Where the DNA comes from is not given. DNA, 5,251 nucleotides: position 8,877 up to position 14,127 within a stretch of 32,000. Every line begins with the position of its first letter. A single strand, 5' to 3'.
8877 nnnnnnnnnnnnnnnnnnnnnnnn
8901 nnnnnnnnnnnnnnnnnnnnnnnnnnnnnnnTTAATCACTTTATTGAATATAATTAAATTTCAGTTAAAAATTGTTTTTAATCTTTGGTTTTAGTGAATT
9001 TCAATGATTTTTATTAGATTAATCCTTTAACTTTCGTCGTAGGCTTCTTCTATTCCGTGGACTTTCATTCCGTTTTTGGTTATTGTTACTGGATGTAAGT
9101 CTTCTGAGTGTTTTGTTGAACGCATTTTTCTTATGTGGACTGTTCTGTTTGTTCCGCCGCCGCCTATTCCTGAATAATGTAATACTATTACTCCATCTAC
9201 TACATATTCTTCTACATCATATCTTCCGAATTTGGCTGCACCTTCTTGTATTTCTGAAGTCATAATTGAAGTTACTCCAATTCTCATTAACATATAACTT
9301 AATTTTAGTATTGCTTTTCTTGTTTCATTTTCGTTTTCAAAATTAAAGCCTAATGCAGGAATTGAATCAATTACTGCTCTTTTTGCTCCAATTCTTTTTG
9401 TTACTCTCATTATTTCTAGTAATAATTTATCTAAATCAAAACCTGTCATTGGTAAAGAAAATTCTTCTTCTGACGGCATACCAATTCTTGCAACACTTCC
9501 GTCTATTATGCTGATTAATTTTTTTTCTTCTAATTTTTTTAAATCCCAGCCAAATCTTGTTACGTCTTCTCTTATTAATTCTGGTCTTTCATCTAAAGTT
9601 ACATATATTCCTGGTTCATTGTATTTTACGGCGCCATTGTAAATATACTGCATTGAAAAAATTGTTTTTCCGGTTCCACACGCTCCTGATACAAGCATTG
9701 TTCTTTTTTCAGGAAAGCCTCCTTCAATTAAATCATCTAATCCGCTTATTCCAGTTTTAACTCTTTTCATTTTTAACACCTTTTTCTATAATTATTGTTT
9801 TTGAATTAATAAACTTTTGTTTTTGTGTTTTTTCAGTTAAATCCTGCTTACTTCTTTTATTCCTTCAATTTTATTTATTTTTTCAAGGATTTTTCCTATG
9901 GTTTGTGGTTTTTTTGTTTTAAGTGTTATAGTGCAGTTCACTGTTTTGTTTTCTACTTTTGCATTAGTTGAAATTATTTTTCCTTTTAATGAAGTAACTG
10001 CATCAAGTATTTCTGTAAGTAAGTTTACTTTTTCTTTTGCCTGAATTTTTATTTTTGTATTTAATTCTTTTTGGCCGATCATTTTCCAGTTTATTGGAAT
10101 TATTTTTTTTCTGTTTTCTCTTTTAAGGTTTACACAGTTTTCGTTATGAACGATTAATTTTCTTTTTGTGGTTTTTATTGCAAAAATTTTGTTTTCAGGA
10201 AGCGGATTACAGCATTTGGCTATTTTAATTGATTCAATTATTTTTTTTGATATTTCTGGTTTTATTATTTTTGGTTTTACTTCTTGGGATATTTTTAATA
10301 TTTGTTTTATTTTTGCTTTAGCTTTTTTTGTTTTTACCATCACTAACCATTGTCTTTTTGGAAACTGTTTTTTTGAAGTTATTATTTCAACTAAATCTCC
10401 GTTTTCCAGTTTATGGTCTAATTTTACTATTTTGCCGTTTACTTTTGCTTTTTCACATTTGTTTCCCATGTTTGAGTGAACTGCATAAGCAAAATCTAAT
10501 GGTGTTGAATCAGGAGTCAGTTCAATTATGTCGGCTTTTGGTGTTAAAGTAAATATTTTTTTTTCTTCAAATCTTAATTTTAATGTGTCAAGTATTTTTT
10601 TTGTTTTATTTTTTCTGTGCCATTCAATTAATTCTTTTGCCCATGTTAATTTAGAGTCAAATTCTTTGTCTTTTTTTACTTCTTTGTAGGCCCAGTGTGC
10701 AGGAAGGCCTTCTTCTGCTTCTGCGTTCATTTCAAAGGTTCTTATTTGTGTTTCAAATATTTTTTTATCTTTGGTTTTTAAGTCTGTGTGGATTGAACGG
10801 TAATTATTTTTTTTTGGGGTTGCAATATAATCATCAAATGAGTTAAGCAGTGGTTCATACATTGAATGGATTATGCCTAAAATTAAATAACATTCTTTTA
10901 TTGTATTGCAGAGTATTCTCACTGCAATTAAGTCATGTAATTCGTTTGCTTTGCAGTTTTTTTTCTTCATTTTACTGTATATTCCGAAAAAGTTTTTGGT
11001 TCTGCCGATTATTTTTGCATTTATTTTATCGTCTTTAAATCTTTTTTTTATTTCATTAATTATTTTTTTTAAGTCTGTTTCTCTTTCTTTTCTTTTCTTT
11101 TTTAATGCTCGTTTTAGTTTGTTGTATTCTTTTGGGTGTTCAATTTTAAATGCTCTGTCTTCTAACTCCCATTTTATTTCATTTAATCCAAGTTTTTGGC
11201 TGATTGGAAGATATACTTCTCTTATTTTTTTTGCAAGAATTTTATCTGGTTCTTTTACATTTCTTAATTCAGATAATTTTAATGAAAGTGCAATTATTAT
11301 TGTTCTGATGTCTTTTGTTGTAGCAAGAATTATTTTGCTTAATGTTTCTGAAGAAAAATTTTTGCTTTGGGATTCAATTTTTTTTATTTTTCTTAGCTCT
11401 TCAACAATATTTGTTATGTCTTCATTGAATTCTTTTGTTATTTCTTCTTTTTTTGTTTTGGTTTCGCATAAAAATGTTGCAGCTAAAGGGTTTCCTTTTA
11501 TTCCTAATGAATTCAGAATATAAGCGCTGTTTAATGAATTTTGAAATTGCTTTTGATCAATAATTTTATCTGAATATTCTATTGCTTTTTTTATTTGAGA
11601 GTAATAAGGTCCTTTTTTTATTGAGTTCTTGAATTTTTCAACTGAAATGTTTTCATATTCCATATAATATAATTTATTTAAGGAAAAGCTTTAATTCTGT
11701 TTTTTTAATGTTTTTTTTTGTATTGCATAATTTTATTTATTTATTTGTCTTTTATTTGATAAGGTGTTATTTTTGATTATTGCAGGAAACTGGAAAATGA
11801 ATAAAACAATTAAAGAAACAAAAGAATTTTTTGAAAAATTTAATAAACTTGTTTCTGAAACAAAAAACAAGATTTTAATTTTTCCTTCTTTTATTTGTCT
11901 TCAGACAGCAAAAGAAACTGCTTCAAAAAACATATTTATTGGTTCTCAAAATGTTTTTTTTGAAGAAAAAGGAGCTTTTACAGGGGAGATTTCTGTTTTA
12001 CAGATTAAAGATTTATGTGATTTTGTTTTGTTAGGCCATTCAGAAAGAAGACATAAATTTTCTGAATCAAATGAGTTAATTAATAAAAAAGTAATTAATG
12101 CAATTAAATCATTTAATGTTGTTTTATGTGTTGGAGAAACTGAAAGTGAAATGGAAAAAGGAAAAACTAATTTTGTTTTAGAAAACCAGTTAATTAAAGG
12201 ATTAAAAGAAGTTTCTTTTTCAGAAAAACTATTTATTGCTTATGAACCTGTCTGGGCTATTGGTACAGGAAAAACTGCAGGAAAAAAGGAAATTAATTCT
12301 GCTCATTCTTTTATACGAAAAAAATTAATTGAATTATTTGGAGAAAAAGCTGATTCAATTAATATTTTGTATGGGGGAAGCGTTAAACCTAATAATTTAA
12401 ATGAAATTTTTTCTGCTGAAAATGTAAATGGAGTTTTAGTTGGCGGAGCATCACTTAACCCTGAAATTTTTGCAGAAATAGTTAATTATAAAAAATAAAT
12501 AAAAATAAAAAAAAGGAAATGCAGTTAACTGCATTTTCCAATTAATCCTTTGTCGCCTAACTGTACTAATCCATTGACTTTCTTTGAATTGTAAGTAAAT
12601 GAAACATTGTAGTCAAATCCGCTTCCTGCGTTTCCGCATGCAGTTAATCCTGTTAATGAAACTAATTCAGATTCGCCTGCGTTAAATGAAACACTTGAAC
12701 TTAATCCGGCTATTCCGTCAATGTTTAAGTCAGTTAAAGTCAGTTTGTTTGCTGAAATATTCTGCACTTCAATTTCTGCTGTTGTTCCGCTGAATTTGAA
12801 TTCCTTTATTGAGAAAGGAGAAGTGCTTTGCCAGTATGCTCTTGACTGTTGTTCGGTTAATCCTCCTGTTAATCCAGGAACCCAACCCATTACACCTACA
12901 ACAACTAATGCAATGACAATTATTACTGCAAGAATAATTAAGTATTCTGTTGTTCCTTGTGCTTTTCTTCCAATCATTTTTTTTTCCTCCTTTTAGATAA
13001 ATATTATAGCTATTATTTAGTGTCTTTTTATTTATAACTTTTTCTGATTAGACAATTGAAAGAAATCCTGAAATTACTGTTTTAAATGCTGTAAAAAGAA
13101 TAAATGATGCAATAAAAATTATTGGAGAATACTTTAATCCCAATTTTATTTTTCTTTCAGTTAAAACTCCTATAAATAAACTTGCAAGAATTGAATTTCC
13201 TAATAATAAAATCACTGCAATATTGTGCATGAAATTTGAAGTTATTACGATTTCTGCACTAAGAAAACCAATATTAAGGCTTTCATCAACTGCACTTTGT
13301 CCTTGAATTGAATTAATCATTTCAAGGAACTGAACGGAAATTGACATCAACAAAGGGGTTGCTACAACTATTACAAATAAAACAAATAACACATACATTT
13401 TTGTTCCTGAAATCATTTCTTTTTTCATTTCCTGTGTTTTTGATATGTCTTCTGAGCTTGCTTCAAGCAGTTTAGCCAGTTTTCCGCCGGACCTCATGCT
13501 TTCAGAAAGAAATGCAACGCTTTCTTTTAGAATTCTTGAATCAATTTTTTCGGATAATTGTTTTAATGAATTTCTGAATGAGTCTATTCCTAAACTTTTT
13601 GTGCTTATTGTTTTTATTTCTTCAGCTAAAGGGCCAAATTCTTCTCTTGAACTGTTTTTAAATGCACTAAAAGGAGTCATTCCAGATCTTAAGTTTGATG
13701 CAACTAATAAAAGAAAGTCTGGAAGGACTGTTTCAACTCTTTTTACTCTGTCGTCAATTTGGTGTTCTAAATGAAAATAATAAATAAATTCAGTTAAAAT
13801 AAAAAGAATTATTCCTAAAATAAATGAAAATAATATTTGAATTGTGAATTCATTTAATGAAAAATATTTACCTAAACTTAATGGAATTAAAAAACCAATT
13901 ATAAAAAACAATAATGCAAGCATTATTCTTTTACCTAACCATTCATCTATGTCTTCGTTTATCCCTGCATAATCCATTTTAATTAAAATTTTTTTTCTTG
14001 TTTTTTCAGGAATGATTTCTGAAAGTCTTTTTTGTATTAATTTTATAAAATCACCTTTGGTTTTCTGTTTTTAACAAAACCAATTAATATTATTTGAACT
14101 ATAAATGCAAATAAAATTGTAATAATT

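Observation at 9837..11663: Complete RelA-type long RSH with a dead hydrolase domain in an archaeal context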

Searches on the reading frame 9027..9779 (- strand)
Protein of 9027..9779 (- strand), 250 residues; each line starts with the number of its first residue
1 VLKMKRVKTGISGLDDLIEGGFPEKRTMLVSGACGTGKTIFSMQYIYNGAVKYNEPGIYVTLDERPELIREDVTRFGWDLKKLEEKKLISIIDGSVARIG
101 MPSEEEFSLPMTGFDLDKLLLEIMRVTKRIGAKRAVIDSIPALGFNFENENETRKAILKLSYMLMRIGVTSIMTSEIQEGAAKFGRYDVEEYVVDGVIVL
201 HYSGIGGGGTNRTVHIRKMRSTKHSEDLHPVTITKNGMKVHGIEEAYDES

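Call 8: search_protein_families(library=pfam, proteins=[window:9027-9779:-], max_evalue=0.00001)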
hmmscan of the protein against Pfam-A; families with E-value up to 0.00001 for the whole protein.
window:9027-9779:- (250 aa): 1 family
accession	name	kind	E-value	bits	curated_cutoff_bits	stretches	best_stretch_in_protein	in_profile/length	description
PF06745.19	ATPase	-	2.1e-76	256.8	26.6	1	7-243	1-229/231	KaiC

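Call 93: search_protein_families(library=ncbifam, proteins=[window:9027-9779:-], max_evalue=0.00001)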
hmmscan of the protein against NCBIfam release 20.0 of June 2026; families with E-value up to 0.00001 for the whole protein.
window:9027-9779:- (250 aa): 8 families
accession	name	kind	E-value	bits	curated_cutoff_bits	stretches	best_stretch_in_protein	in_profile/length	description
NF006799.0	PRK09302.1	equivalog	1.7e-61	208.4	408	1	4-242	10-240/515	circadian clock protein KaiC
TIGR03877.1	thermo_KaiC_1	hypoth_equivalog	7.8e-54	182.7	307.25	1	4-241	1-233/238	KaiC domain-containing protein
TIGR02655.1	circ_KaiC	equivalog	3.2e-48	164.6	546.25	1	6-241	2-229/484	circadian clock protein KaiC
TIGR03880.1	KaiC_arch_3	hypoth_equivalog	3e-40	138.1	249.45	1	10-241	1-218/224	KaiC domain-containing protein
TIGR03881.1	KaiC_arch_4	hypoth_equivalog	1.1e-35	123.5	247.8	1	5-240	1-228/231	KaiC domain-containing protein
TIGR03878.1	thermo_KaiC_2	hypoth_equivalog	6.7e-08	32.2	232.2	1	20-202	31-204/259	KaiC domain-containing protein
NF004723.0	PRK06067.1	subfamily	1.8e-06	27.7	194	1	4-64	13-72/243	flagellar accessory protein FlaH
NF052589.1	ArlH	equivalog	6.3e-06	26.1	215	0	14-221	9-202/229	archaellum protein ArlH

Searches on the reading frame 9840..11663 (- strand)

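Call 4: search_protein_families(library=pfam, proteins=[window:9840-11663:-], max_evalue=1)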
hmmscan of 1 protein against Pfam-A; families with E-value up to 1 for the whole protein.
window:9840-11663:- (608 aa): 9 families
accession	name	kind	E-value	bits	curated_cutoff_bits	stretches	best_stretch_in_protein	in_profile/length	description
PF04607.23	RelA_SpoT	-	3.1e-36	124.5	27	1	220-329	1-111/113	Region found in RelA / SpoT proteins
PF02824.27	TGS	-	7.7e-20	71.1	22.2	1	372-429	3-60/60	TGS domain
PF13328.12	HD_4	-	8.2e-18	65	27.2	1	36-160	17-155/156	HD domain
PF13291.12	ACT_4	-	7.9e-10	39.7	27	1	532-607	3-80/80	ACT domain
PF22754.3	bHLH-TF_ACT-like_plant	-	0.003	18.2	27.6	1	537-598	12-73/75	Plant bHLH transcription factor, ACT-like domain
PF18075.7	FtsX_ECD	-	0.0042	18.1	23.5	1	9-97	17-94/96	FtsX extracellular domain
PF02597.26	ThiS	-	0.019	15.9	22.5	1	402-429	41-71/76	ThiS family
PF11997.14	DUF3492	-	0.037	14.2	23.3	1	175-255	83-162/268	Domain of unknown function (DUF3492)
PF25361.1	AAA_lid_RFC1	-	0.051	13.5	34.9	1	104-128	20-44/59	RFC1-like, AAA+ ATPase lid domain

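Call 5: search_protein_families(library=ncbifam, proteins=[window:9840-11663:-], max_evalue=1)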
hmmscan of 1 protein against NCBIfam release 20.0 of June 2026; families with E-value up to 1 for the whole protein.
window:9840-11663:- (608 aa): 6 families
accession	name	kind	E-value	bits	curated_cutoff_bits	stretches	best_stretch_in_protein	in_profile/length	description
TIGR00691.1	spoT_relA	subfamily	1.4e-139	466.5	499.2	2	47-460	28-453/687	RelA/SpoT family protein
NF008124.0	PRK10872.1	equivalog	7.6e-100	335.5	728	2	70-460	90-500/744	GTP diphosphokinase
NF008303.0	PRK11092.1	equivalog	1.1e-96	324.7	947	2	65-458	75-476/702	bifunctional GTP diphosphokinase/guanosine-3',5'-bis pyrophosphate 3'-pyrophosphohydrolase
NF053588.1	GTPPhKinYjbM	equivalog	2.5e-09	37.2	320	1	192-316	15-149/201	GTP diphosphokinase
NF006231.0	PRK08364.1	equivalog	0.044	14.1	80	1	405-428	41-64/70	sulfur carrier protein ThiS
NF002490.0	PRK01777.1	equivalog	0.047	14.1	75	1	397-428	43-74/96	RnfH family protein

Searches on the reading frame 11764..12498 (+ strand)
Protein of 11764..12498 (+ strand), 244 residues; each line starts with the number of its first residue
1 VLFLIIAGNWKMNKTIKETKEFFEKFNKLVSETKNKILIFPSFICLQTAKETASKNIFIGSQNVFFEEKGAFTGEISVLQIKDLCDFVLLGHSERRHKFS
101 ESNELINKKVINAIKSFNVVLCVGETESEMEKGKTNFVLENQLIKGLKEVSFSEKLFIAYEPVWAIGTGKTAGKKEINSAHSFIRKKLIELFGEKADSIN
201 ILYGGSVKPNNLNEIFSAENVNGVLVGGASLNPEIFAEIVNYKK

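Call 8: search_protein_families(library=pfam, proteins=[window:11764-12498:+], max_evalue=0.00001)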
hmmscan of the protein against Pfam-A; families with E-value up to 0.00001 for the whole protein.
window:11764-12498:+ (244 aa): 1 family
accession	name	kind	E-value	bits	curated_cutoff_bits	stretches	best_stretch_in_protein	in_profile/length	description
PF00121.24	TIM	-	1.3e-83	280.7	20.1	1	5-242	2-244/245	Triosephosphate isomerase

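Call 93: search_protein_families(library=ncbifam, proteins=[window:11764-12498:+], max_evalue=0.00001)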
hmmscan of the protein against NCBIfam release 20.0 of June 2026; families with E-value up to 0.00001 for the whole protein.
window:11764-12498:+ (244 aa): 9 families
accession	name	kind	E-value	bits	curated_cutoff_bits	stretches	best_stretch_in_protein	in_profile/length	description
NF010569.0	PRK13962.1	equivalog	8.8e-79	265.3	883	1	5-242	400-643/645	bifunctional phosphoglycerate kinase/triosephosphate isomerase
NF000722.0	PRK00042.2-1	equivalog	2.4e-56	190.9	293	1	4-241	4-246/256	triose-phosphate isomerase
NF000728.0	PRK00042.3-2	equivalog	2.8e-56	190.6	255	1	5-243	2-229/231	triose-phosphate isomerase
NF011163.0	PRK14565.1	equivalog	1.9e-50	171.8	298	1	1-241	1-232/240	triosephosphate isomerase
TIGR00419.1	tim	equivalog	9e-49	166.3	130.6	1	5-234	1-228/228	triose-phosphate isomerase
NF012036.0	PRK15492.1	equivalog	2.7e-48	164.6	509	1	7-240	8-255/261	triosephosphate isomerase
NF011497.0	PRK14905.1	equivalog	4.9e-46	157.7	485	1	8-240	10-256/357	triosephosphate isomerase/PTS system glucose/sucrose-specific transporter subunit IIB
NF000729.0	PRK00042.3-3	equivalog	6.4e-32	111.3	309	1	7-242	6-233/234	triose-phosphate isomerase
NF003302.0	PRK04302.1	subfamily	1.1e-09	38.3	132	1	5-127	5-125/223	triose-phosphate isomerase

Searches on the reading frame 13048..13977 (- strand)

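Call 9: search_protein_families(library=pfam, proteins=[window:13048-13977:-], max_evalue=0.00001)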
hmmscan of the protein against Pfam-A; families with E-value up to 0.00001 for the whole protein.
window:13048-13977:- (309 aa): 1 family
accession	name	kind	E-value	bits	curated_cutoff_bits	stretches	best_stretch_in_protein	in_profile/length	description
PF00482.28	T2SSF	-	1.1e-13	51.6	25.2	1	88-211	1-121/125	Type II secretion system (T2SS), protein F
